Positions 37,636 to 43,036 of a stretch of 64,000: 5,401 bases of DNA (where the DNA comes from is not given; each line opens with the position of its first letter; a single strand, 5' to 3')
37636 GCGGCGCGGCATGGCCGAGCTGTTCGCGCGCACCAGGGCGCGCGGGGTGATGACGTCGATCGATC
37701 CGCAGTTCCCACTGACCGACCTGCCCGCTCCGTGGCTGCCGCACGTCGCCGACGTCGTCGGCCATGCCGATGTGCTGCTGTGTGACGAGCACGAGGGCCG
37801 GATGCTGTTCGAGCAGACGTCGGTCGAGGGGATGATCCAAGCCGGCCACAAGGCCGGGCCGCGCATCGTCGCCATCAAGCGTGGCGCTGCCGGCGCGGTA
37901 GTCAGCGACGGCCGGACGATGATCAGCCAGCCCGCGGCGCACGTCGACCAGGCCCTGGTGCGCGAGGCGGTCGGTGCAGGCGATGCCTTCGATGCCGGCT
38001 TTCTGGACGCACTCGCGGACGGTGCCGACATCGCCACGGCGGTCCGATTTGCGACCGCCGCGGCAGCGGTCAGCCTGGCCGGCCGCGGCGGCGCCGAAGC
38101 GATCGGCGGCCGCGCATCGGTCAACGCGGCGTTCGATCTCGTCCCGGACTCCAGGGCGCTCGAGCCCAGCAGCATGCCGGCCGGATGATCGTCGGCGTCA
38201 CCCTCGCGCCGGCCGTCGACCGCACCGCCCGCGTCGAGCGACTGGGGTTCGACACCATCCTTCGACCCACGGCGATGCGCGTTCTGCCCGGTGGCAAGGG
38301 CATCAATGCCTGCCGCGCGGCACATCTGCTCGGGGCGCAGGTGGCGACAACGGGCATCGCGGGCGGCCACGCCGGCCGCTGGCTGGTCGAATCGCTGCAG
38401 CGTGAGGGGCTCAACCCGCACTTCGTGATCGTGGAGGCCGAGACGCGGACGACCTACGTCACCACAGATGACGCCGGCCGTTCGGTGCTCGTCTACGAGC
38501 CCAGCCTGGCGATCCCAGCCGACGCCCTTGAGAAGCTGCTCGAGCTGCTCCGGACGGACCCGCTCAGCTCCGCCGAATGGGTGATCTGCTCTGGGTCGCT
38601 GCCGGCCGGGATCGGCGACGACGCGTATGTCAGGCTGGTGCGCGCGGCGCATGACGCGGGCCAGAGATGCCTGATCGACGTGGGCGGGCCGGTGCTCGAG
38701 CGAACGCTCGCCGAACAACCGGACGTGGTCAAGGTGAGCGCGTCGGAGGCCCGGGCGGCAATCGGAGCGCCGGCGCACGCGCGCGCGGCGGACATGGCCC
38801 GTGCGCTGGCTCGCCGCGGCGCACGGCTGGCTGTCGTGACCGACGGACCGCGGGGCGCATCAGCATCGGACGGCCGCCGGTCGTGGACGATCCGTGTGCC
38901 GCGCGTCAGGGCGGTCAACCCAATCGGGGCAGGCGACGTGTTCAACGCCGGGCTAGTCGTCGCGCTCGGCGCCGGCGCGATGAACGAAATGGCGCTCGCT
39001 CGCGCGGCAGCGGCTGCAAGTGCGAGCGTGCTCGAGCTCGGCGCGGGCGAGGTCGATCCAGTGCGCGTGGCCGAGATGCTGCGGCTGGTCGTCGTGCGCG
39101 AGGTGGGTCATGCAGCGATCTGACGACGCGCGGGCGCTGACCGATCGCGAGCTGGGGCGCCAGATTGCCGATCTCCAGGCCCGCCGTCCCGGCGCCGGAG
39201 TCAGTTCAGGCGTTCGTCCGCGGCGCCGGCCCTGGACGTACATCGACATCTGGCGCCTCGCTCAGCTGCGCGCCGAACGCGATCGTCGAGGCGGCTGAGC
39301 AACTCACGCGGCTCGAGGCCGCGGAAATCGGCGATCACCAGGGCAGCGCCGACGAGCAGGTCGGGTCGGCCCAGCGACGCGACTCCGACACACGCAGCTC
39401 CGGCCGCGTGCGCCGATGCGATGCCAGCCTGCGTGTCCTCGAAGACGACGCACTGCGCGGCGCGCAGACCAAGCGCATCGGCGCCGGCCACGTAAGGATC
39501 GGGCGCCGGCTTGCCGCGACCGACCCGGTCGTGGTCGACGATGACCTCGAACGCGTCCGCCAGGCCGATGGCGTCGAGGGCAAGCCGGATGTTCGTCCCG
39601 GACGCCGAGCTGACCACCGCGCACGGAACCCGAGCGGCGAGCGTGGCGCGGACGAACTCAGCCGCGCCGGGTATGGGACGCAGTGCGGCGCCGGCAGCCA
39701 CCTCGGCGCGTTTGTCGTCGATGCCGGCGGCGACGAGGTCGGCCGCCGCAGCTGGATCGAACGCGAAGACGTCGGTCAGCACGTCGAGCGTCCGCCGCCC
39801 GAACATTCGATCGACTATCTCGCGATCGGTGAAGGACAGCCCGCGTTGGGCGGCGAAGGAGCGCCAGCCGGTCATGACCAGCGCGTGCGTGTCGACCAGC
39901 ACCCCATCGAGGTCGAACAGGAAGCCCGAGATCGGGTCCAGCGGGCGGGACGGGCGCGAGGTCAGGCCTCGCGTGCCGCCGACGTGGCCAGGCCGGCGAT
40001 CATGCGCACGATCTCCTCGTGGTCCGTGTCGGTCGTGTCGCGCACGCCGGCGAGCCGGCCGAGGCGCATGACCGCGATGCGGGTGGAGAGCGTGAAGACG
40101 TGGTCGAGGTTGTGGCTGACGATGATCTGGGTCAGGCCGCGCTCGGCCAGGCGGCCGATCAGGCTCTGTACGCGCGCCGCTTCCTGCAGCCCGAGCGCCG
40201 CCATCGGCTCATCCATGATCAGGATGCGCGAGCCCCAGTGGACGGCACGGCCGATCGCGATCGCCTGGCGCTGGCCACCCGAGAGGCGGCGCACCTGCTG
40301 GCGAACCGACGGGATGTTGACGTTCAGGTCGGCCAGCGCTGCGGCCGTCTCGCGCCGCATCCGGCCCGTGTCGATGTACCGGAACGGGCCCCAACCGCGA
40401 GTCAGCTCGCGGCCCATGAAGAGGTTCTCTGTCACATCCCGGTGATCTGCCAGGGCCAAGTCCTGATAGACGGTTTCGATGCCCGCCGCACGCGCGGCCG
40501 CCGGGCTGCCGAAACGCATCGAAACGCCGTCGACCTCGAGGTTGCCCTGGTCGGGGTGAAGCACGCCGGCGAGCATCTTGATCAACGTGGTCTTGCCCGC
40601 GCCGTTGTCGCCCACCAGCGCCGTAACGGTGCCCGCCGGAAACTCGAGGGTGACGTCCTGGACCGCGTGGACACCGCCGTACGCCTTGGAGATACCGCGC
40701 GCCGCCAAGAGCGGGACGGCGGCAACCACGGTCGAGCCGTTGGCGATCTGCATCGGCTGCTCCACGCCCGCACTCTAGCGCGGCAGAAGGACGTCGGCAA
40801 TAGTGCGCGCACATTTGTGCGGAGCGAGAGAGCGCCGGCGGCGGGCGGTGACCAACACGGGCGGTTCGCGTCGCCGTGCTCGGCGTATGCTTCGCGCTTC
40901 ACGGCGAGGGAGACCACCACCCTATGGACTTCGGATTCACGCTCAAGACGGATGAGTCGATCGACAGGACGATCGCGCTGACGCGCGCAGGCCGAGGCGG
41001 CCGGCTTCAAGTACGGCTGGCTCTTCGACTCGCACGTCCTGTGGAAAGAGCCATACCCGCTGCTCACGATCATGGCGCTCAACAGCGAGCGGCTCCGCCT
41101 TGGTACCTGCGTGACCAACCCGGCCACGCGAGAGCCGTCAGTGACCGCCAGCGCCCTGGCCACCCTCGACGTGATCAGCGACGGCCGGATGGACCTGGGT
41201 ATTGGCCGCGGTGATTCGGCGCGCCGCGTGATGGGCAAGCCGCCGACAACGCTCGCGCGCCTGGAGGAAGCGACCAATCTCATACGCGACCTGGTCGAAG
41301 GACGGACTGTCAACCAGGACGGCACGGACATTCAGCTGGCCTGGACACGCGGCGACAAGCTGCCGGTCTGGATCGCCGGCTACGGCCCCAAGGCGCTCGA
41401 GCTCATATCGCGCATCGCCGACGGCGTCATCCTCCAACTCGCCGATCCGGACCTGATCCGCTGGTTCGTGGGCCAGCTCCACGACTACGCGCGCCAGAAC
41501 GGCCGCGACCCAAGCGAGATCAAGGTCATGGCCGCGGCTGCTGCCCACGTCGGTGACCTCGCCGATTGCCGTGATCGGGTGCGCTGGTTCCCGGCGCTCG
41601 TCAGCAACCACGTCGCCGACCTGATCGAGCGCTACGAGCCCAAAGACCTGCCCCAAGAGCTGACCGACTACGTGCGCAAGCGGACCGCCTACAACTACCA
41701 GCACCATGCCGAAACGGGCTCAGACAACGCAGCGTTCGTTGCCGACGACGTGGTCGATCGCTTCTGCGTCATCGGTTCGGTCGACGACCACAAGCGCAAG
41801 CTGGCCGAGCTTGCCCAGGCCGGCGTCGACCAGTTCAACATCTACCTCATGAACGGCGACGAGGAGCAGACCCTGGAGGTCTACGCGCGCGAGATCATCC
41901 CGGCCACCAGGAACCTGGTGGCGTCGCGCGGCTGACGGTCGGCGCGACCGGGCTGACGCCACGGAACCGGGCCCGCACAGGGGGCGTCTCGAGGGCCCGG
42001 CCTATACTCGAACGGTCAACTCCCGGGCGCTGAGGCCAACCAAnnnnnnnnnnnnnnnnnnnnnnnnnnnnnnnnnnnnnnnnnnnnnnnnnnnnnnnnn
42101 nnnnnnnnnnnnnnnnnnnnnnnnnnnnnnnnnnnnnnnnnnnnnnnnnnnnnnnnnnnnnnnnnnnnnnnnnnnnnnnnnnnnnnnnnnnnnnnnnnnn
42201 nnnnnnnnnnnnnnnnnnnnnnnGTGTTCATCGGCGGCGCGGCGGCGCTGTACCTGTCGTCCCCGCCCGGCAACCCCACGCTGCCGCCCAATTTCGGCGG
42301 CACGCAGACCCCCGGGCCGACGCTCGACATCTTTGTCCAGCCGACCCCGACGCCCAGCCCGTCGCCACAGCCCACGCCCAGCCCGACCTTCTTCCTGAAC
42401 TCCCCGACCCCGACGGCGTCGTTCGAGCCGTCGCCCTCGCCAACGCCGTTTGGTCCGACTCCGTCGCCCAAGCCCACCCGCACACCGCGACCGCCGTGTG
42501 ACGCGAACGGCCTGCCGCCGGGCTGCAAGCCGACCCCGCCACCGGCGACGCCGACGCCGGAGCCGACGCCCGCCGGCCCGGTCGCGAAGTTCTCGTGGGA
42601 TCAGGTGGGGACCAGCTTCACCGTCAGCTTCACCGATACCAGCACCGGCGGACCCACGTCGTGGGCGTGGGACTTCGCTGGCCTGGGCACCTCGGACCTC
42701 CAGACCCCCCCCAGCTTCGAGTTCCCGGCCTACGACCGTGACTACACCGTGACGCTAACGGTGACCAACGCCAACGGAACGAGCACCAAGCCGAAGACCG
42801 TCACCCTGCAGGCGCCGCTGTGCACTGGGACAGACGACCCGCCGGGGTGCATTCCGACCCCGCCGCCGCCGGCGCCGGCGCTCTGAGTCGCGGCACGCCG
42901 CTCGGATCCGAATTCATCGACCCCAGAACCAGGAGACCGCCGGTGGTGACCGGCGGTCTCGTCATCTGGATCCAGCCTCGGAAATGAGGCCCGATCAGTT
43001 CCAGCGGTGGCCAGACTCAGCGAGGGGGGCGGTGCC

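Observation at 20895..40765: Sugar-phosphate feeder pathway wrapped around the BMC genes; substrate unknown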

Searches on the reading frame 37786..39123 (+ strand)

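Call 10: search_protein_families(library=pfam, proteins=[window:37786-39123:+], max_evalue=0.01)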
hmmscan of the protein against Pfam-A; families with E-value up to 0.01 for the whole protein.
window:37786-39123:+ (445 aa): 1 family
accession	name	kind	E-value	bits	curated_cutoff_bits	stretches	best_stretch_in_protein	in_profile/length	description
PF00294.29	PfkB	-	6.3e-44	151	25.8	1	144-423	12-298/302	pfkB family carbohydrate kinase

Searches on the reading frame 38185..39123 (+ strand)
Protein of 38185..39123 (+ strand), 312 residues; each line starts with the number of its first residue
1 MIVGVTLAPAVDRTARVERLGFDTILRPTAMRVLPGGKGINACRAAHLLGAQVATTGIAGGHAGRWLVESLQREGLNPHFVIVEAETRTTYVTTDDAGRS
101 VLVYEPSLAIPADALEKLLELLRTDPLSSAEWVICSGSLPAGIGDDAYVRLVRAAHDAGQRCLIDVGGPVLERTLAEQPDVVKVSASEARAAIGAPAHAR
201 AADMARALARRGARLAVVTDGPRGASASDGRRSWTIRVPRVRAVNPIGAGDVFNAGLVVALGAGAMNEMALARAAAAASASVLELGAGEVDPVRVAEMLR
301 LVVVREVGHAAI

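Call 16: search_protein_families(library=ncbifam, proteins=[window:38185-39123:+], max_evalue=0.00001)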
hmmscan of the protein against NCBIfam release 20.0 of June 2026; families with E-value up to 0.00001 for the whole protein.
window:38185-39123:+ (312 aa): 16 families
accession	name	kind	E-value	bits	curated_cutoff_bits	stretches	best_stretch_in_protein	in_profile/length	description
TIGR03168.1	1-PFK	subfamily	1.8e-65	220.8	216.4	1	2-304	1-304/305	hexose kinase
TIGR03828.1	pfkB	equivalog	1e-59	202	292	1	2-304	1-304/305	1-phosphofructokinase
NF041320.1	pfkB_Halo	equivalog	3.3e-36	125.2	400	1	1-293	1-287/302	1-phosphofructokinase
NF010033.0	PRK13508.1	equivalog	7e-36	124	469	1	1-307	1-309/309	tagatose-6-phosphate kinase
TIGR01231.1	lacC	equivalog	4.4e-33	114.9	409.55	1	1-291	1-294/310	tagatose-6-phosphate kinase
NF007632.0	PRK10294.1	equivalog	1.3e-27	96.9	353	1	2-286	4-291/310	6-phosphofructokinase II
NF007068.0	PRK09513.1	equivalog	7.9e-23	81.1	432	1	2-304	5-308/312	1-phosphofructokinase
TIGR02152.1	D_ribokin_bact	equivalog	1.4e-21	77.1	299.65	1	3-292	4-291/298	ribokinase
TIGR04382.1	myo_inos_iolC_N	equivalog_domain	4.2e-17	62.4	300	1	36-289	34-297/309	5-dehydro-2-deoxygluconokinase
NF007321.0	PRK09813.1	equivalog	5.4e-16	58.8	247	1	204-282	177-255/261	fructoselysine 6-kinase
NF008353.0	PRK11142.1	equivalog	1.5e-15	57.5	341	1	29-294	32-296/307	ribokinase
NF041332.1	KDG_KDGal_kin_Halo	equivalog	5.8e-11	42.4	440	1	29-279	26-289/320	bifunctional 2-dehydro-3-deoxygluconokinase/2-dehydro-3-deoxygalactonokinase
NF006957.1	PRK09434.1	equivalog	7.9e-11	42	450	1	171-274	173-275/302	fructokinase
TIGR02198.1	rfaE_dom_I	equivalog_domain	7.4e-10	38.4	345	1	33-298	45-313/315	D-glycero-beta-D-manno-heptose-7-phosphate kinase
NF053626.1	RibKinHalex1628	equivalog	6e-07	29.2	330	1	36-287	38-278/293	ATP-dependent ribose-1-phosphate kinase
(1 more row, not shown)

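Call 44: search_solved_structures(query=window:38185-39120:+, max_evalue=0.00001)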
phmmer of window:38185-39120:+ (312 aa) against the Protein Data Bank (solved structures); distinct sequences matched with E-value up to 0.00001: 38.
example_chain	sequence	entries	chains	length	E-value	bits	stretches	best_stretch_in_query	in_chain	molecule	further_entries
2awd_A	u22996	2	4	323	4.7e-33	118.3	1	1-307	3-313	tagatose-6-phosphate kinase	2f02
2jg5_A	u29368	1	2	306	2.2e-28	103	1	1-285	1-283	FRUCTOSE 1-PHOSPHATE KINASE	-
2abq_A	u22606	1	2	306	7.5e-25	91.4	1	1-287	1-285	fructose 1-phosphate kinase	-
2jgv_A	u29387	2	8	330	4.5e-24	88.9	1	1-265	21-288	TAGATOSE-6-PHOSPHATE KINASE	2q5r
2jg1_A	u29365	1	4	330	6.8e-24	88.3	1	1-265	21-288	TAGATOSE-6-PHOSPHATE KINASE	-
3uqe_A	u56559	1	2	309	6.5e-23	85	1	3-286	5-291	6-phosphofructokinase isozyme 2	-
3cqd_A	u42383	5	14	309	9.5e-23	84.5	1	4-286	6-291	6-phosphofructokinase isozyme 2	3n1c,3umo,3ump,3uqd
2ajr_A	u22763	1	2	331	1.2e-20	77.6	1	1-277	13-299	sugar kinase, pfkB family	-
9qv3_A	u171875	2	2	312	1.7e-16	64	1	4-301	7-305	1-phosphofructokinase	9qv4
9qv1_A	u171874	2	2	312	5.2e-16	62.4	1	4-301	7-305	1-phosphofructokinase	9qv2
9qv0_A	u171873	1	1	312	5.9e-16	62.2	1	4-301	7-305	1-phosphofructokinase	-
3q1y_A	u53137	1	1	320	2.3e-12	50.4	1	2-289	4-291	Lin2199 protein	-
3hic_A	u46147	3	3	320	3.4e-12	49.9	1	2-288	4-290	Lin2199 protein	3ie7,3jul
6ilr_A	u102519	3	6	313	9.1e-11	45.2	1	15-294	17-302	Ribokinase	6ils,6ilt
4x8f_A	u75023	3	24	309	1.7e-10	44.3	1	31-295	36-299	Ribokinase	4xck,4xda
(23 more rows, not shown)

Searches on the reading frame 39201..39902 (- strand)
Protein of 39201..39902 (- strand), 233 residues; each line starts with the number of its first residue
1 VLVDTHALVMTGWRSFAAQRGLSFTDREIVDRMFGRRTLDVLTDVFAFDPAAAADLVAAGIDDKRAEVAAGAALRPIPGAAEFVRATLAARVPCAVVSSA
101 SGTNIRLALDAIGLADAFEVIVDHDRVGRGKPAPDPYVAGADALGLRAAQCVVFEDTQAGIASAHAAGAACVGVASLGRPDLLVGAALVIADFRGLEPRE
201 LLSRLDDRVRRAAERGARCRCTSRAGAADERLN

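Call 10: search_protein_families(library=pfam, proteins=[window:39201-39902:-], max_evalue=0.01)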
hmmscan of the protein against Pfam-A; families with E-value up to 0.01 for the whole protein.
window:39201-39902:- (233 aa): 4 families
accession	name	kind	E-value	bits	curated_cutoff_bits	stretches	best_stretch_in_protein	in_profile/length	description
PF13419.12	HAD_2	-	1e-20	75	23.8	1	2-174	9-178/178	Haloacid dehalogenase-like hydrolase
PF00702.32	Hydrolase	-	1.4e-18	68.5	26.4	1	2-168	12-191/191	haloacid dehalogenase-like hydrolase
PF12710.13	HAD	-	1.2e-05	26.3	27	1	40-142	53-154/189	haloacid dehalogenase-like hydrolase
PF13242.12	Hydrolase_like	-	0.0012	19.1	22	1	129-176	2-50/75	HAD-hyrolase-like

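Call 16: search_protein_families(library=ncbifam, proteins=[window:39201-39902:-], max_evalue=0.00001)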
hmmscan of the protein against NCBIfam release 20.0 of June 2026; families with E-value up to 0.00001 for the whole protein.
window:39201-39902:- (233 aa): 23 families
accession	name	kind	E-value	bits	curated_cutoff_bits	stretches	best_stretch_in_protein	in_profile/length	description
TIGR02009.1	PGMB-YQAB-SF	subfamily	3.4e-27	95.8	153.35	1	2-174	12-186/186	beta-phosphoglucomutase family hydrolase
NF008610.0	PRK11587.1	equivalog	2.6e-24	85.8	282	1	2-177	14-184/219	sugar phosphatase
TIGR01990.1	bPGM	equivalog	1.5e-21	77.2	189.4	1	2-174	12-186/187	beta-phosphoglucomutase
NF008000.0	PRK10725.1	equivalog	3.8e-17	63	215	1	2-175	16-186/188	fructose-1-phosphate/6-phosphogluconate phosphatase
TIGR01509.1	HAD-SF-IA-v3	subfamily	1.5e-15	57.7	29.4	1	73-174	63-154/154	HAD-IA family hydrolase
TIGR01449.2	PGP_bact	equivalog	5.3e-13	49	180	1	63-174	73-184/213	phosphoglycolate phosphatase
NF053653.1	InDiPhoBT2121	equivalog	5.4e-12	45.7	245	1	7-176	17-188/216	inorganic diphosphatase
TIGR01454.1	AHBA_synth_RP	hypoth_equivalog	1.1e-11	44.7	246.65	1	79-174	79-174/205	AHBA synthesis associated protein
NF046057.1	bifunc_MtlD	equivalog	1.2e-11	43.8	800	1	117-181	134-198/683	bifunctional mannitol-1-phosphate dehydrogenase/phosphatase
NF009694.0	PRK13222.1-1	equivalog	1e-10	41.4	415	1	77-175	113-211/252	phosphoglycolate phosphatase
NF008087.0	PRK10826.1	equivalog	1.2e-10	41.4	191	1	74-172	91-189/222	hexitol phosphatase HxpB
NF009697.0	PRK13222.1-4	equivalog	1.5e-10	40.8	327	1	82-175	101-194/232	phosphoglycolate phosphatase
TIGR03351.1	PhnX-like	hypoth_equivalog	1e-08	35.5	218.9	1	3-176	13-192/220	phosphonatase-like hydrolase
NF007854.0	PRK10563.1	equivalog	3.9e-08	33.2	211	1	2-169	15-180/221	6-phosphogluconate phosphatase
NF009695.0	PRK13222.1-2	equivalog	7.1e-08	32.2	225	1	88-175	107-194/226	phosphoglycolate phosphatase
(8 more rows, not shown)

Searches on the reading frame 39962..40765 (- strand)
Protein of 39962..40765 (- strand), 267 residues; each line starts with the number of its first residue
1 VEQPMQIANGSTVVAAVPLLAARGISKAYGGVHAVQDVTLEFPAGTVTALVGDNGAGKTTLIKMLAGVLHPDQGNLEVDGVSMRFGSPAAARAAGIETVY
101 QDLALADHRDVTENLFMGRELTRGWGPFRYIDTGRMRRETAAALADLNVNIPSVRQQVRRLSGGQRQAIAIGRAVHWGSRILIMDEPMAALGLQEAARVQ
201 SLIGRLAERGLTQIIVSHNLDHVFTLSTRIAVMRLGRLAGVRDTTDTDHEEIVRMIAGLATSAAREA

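Call 10: search_protein_families(library=pfam, proteins=[window:39962-40765:-], max_evalue=0.01)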
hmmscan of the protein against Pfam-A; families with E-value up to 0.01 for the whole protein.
window:39962-40765:- (267 aa): 11 families
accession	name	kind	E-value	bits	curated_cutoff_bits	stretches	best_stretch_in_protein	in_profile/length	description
PF00005.33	ABC_tran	-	1.2e-28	100.8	25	1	36-189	2-137/137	ABC transporter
PF02463.25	SMC_N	-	2.3e-06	27.6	40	1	39-221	19-200/220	RecF/RecN/SMC N terminal domain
PF13476.12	AAA_23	-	1.6e-05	26.1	27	1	32-69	7-43/201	AAA domain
PF13555.12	AAA_29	-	5.6e-05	23.3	27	1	36-73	13-50/61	P-loop containing region of AAA domain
PF04310.18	MukB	-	0.00016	21.9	23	1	46-96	27-76/226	MukB N-terminal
PF13304.12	AAA_21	-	0.00019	22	27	1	47-69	1-29/304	AAA domain, putative AbiEii toxin, Type IV TA system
PF09818.15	ABC_ATPase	-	0.00024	20.7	23.2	0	159-207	156-205/283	P-loop domain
PF13175.12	AAA_15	-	0.0025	17.9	32.1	1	36-70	15-48/374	AAA ATPase domain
PF02367.23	TsaE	-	0.0028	18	26.6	1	41-70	17-46/128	Threonylcarbamoyl adenosine biosynthesis protein TsaE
PF13401.12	AAA_22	-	0.0055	17.5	27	1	47-77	7-33/130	AAA domain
PF05783.17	DLIC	-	0.0085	15.4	19.7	0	42-75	22-55/471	Dynein light intermediate chain (DLIC)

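Call 16: search_protein_families(library=ncbifam, proteins=[window:39962-40765:-], max_evalue=0.00001)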
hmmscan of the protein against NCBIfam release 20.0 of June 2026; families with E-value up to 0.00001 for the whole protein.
window:39962-40765:- (267 aa): 184 families (the best 25 are shown)
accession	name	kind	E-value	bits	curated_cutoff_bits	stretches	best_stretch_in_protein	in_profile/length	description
NF041861.1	YtfR_transport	equivalog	4.2e-58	197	850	1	19-261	1-238/492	galactofuranose ABC transporter, ATP-binding protein YtfR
NF008442.0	PRK11288.1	equivalog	1.7e-51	175.1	689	1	16-258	4-242/504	L-arabinose ABC transporter ATP-binding protein AraG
NF008030.0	PRK10762.1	equivalog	2.3e-49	168.4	745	1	18-258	3-239/501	ribose ABC transporter ATP-binding protein RbsA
NF010069.0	PRK13549.1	equivalog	3.5e-49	167.6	699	1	18-258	4-241/513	xylose ABC transporter ATP-binding protein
NF047930.1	ABC_ATP_B6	equivalog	9.2e-49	166.4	670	1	20-240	3-216/510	putative B6 ABC transporter ATP-binding protein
NF008215.0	PRK10982.1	equivalog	5.5e-48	163.8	828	1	19-259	13-248/506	galactose/methyl galactoside ABC transporter ATP-binding protein MglA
NF007253.0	PRK09700.1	equivalog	1.1e-44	153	772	1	17-258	3-243/510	D-allose ABC transporter ATP-binding protein AlsA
TIGR02633.1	xylG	equivalog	2.1e-42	145.2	723.65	1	19-259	1-240/500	D-xylose ABC transporter ATP-binding protein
NF040905.2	GguA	equivalog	3.5e-42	144.4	810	1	20-258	2-239/500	multiple monosaccharide ABC transporter ATP-binding protein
NF011967.0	PRK15439.1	equivalog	1.6e-40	139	586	1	14-261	6-241/510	autoinducer 2 ABC transporter ATP-binding protein LsrA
NF006987.0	PRK09452.1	equivalog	3.1e-34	118.3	482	1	15-239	13-227/378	spermidine/putrescine ABC transporter ATP-binding protein PotA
TIGR02142.1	modC_ABC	equivalog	7.7e-34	117.5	285.05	1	36-246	14-218/353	molybdenum ABC transporter ATP-binding protein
NF043075.1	MMSYN1_0197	equivalog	8.2e-33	113.8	550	1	20-246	3-219/341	spermidine/putrescine ABC transporter ATP-binding protein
TIGR01188.1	drrA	subfamily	1e-32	113.6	312.45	1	27-241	1-205/302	daunorubicin resistance ABC transporter, ATP-binding protein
NF008621.0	PRK11607.1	equivalog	1.7e-32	112.6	613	1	10-247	10-237/377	putrescine ABC transporter ATP-binding subunit PotG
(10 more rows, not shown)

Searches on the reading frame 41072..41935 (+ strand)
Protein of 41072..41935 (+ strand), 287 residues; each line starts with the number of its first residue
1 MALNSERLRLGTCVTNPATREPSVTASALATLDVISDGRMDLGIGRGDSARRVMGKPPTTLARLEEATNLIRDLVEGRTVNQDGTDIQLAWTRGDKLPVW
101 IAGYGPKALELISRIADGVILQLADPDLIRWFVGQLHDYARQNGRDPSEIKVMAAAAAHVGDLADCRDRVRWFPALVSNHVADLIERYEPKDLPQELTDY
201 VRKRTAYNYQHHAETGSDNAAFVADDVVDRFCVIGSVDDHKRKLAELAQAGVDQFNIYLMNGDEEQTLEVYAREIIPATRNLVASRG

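Call 10: search_protein_families(library=pfam, proteins=[window:41072-41935:+], max_evalue=0.01)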
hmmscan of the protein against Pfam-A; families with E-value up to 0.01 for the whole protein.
window:41072-41935:+ (287 aa): 1 family
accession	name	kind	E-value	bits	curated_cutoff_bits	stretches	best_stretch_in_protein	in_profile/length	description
PF00296.26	Bac_luciferase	-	4e-50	171.4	27.9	1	4-254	64-314/314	Luciferase-like monooxygenase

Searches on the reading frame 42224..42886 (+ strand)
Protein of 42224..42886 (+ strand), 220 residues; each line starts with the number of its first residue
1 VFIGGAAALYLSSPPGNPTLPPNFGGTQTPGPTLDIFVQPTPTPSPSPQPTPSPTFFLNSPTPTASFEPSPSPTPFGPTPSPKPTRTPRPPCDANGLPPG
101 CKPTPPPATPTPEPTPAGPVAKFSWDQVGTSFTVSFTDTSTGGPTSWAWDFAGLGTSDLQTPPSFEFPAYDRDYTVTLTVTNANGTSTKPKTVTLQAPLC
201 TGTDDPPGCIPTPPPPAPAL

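Call 71: search_protein_families(library=pfam, proteins=[window:42224-42886:+], max_evalue=0.001)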
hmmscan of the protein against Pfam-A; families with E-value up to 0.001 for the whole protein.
window:42224-42886:+ (220 aa): 2 families
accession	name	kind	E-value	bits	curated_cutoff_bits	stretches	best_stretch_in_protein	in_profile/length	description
PF18911.6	PKD_4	-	4.5e-09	36.7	27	1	129-195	19-83/85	PKD domain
PF00801.26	PKD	-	4.8e-05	23.7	23.5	1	133-193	16-78/80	PKD domain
